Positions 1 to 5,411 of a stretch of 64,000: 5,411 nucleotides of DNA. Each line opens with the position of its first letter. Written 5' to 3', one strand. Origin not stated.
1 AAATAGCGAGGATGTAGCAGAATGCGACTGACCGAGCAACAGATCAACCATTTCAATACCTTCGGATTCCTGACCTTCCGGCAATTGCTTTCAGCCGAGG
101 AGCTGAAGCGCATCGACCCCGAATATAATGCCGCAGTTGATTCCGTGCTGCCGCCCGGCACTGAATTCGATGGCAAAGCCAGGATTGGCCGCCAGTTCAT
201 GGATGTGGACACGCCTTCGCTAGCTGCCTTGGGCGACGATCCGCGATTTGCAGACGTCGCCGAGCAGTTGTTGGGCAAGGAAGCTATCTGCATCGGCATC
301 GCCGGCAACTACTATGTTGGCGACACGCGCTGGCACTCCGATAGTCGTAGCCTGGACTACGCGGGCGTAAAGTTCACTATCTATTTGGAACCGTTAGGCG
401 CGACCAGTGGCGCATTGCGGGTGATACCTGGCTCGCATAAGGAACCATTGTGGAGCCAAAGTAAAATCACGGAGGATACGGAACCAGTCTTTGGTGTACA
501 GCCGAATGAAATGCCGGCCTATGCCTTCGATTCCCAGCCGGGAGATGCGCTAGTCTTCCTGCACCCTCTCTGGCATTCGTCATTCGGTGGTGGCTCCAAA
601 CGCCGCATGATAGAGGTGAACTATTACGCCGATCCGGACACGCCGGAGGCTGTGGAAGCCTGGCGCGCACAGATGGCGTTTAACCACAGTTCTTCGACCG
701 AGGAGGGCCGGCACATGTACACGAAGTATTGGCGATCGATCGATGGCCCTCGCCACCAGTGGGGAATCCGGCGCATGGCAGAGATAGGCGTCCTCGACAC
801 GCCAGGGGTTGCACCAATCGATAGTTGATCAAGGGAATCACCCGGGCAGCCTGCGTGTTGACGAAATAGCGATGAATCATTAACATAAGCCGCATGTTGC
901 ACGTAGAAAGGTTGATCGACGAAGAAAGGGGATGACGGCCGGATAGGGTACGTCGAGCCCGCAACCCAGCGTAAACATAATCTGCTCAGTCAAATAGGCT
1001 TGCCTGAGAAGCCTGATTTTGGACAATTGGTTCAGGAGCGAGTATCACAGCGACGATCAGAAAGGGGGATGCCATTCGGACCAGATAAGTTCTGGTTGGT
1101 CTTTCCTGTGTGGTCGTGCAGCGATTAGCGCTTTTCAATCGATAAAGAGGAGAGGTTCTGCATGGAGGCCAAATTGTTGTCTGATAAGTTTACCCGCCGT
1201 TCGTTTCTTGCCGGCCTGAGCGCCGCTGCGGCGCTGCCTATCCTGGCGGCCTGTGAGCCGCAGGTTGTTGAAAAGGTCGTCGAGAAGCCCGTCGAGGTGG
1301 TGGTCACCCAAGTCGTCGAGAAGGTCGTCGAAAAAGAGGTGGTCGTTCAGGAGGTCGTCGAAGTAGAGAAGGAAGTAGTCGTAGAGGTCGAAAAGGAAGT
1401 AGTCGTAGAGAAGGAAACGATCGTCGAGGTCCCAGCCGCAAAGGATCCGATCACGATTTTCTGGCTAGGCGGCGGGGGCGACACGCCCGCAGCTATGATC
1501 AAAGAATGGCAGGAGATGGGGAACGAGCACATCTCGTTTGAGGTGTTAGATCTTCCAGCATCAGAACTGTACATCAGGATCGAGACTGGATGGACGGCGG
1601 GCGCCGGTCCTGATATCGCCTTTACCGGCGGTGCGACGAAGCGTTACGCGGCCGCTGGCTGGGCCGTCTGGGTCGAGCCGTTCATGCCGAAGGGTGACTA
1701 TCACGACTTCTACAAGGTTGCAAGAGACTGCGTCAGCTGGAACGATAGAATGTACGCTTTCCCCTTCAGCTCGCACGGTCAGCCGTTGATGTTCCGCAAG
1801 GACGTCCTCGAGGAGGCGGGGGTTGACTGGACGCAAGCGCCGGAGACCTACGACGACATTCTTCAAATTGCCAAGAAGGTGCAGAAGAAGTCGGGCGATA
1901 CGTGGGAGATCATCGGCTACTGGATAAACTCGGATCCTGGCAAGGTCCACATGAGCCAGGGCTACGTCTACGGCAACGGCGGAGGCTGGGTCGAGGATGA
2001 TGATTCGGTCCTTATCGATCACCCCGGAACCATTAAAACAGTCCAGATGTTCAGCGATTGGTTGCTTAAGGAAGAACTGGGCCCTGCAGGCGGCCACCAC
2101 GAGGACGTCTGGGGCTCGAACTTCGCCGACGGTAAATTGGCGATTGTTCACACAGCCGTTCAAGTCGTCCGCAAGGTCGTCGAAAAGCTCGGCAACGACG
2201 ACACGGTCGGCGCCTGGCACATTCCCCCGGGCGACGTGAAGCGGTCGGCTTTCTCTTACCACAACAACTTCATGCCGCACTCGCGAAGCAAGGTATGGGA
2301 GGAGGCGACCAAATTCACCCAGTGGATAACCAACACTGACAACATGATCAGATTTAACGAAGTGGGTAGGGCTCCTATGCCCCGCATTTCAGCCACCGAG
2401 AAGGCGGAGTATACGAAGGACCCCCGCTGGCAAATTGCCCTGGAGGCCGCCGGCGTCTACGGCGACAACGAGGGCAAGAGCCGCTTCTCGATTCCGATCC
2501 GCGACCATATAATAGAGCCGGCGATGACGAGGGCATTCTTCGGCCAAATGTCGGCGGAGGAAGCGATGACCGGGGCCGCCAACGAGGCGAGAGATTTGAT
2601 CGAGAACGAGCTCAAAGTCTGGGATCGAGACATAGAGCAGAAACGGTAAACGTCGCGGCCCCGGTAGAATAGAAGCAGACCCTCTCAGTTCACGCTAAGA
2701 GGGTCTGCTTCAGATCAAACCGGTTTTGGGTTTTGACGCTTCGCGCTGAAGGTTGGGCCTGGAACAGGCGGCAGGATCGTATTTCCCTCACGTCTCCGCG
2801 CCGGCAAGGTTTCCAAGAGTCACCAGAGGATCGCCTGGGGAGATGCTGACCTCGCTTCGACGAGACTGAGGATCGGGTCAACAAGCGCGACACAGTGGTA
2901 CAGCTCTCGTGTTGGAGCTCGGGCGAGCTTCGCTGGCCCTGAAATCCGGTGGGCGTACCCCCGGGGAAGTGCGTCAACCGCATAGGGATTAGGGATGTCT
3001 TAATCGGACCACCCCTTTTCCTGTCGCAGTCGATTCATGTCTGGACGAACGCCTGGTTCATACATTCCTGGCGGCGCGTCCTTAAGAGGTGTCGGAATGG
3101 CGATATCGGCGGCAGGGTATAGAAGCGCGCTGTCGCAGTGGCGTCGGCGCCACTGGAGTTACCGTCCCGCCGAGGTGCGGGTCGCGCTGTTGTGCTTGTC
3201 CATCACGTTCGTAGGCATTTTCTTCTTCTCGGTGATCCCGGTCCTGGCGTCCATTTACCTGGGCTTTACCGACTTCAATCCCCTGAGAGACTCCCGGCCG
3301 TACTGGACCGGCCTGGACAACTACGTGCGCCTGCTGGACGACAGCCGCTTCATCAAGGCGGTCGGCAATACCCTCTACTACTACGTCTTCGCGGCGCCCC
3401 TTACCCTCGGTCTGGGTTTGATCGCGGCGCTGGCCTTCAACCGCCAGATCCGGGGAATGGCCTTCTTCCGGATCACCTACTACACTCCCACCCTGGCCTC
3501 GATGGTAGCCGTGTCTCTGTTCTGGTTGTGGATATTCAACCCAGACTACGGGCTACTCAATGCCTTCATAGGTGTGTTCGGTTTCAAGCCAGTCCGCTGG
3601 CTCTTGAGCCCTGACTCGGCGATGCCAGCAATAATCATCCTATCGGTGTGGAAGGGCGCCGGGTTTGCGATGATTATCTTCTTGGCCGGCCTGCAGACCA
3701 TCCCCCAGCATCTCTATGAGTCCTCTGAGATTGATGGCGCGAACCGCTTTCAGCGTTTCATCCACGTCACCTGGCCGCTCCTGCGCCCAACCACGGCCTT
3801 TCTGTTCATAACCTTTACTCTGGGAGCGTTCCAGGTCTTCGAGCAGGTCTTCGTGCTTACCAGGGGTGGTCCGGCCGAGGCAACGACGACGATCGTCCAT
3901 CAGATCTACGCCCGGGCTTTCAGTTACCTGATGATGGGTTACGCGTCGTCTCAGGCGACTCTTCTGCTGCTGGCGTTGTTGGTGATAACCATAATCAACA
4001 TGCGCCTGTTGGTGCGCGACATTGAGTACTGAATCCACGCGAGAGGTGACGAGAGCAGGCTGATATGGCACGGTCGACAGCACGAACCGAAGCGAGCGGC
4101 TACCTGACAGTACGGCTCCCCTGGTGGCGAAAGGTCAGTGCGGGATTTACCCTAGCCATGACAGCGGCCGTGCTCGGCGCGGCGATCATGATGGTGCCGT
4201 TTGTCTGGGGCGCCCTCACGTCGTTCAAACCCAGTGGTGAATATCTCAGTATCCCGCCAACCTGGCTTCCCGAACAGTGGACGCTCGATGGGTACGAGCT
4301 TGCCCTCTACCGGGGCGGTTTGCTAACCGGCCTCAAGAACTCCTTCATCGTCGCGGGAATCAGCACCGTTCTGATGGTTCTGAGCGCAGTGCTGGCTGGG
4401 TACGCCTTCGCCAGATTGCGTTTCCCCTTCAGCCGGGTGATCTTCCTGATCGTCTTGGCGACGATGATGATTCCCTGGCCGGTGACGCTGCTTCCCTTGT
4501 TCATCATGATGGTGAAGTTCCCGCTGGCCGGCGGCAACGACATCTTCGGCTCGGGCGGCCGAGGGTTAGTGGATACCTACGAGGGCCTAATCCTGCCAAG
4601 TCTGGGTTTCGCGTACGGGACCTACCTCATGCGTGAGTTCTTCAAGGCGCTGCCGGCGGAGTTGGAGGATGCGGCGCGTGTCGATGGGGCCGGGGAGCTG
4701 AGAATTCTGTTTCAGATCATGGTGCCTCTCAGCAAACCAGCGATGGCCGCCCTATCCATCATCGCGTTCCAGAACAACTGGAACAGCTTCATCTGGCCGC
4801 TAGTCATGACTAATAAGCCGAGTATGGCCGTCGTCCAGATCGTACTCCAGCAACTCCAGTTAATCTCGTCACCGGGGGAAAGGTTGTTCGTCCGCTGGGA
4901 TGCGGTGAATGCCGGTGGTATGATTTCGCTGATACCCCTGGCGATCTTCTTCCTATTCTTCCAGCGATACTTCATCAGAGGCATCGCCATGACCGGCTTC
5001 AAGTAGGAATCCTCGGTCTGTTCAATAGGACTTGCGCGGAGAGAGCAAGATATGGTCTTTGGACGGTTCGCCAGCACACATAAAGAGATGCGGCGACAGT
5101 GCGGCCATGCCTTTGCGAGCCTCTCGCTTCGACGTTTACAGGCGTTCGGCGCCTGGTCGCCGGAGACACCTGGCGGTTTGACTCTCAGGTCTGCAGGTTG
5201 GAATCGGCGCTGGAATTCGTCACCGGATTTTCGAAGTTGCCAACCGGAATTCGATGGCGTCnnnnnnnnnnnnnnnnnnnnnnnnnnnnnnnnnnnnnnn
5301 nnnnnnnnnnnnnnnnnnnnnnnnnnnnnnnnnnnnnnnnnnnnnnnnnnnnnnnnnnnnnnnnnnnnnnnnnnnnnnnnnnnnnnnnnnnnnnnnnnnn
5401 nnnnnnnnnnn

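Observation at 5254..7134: Flavin-dependent halogenase-like enzyme fused to a PqqD/RiPP-recognition-element-like domain and a SEC-C zinc motif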

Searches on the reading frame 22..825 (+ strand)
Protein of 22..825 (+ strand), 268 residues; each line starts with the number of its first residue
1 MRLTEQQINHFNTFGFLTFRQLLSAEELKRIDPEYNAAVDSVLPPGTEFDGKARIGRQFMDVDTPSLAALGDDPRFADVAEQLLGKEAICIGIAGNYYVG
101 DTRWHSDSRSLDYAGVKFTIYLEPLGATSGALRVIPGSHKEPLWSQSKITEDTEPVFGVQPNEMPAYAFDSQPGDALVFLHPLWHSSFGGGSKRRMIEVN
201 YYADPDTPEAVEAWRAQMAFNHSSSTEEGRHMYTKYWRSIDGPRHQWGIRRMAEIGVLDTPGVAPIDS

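Call 5: search_protein_families(library=pfam, proteins=[window:22-825:+], max_evalue=0.01)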
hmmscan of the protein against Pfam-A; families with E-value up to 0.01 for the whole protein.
window:22-825:+ (268 aa): 1 family
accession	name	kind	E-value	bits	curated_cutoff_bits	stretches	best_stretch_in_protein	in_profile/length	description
PF05721.19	PhyH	-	6.6e-16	59.7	22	1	11-189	1-204/213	Phytanoyl-CoA dioxygenase (PhyH)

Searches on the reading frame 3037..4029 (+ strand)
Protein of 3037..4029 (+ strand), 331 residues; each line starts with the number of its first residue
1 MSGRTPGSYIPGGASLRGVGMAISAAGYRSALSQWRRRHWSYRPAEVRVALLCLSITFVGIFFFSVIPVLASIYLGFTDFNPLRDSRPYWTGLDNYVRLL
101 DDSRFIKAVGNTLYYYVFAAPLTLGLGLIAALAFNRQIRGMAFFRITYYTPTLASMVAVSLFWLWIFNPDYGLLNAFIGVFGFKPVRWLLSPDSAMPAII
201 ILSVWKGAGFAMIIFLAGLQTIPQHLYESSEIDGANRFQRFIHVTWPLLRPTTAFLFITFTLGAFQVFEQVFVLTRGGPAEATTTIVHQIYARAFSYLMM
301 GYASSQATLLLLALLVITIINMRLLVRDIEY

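Call 5: search_protein_families(library=pfam, proteins=[window:3037-4029:+], max_evalue=0.01)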
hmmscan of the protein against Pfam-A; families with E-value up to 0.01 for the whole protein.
window:3037-4029:+ (331 aa): 1 family
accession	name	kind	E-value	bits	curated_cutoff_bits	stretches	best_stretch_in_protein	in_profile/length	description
PF00528.27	BPD_transp_1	-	1.6e-17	64.3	26.4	1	125-329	3-182/184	Binding-protein-dependent transport system inner membrane component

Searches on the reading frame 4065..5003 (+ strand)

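Call 5: search_protein_families(library=pfam, proteins=[window:4065-5003:+], max_evalue=0.01)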
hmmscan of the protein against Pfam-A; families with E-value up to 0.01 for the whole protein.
window:4065-5003:+ (313 aa): 1 family
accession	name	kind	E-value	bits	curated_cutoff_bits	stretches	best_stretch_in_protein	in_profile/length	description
PF00528.27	BPD_transp_1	-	1.7e-17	64.2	26.4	1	109-307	2-182/184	Binding-protein-dependent transport system inner membrane component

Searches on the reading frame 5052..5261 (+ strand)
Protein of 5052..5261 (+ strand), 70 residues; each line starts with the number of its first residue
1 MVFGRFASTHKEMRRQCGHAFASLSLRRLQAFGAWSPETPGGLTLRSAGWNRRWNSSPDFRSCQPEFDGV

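Call 5: search_protein_families(library=pfam, proteins=[window:5052-5261:+], max_evalue=0.01)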
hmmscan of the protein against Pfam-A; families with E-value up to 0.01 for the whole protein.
window:5052-5261:+ (70 aa): 0 families
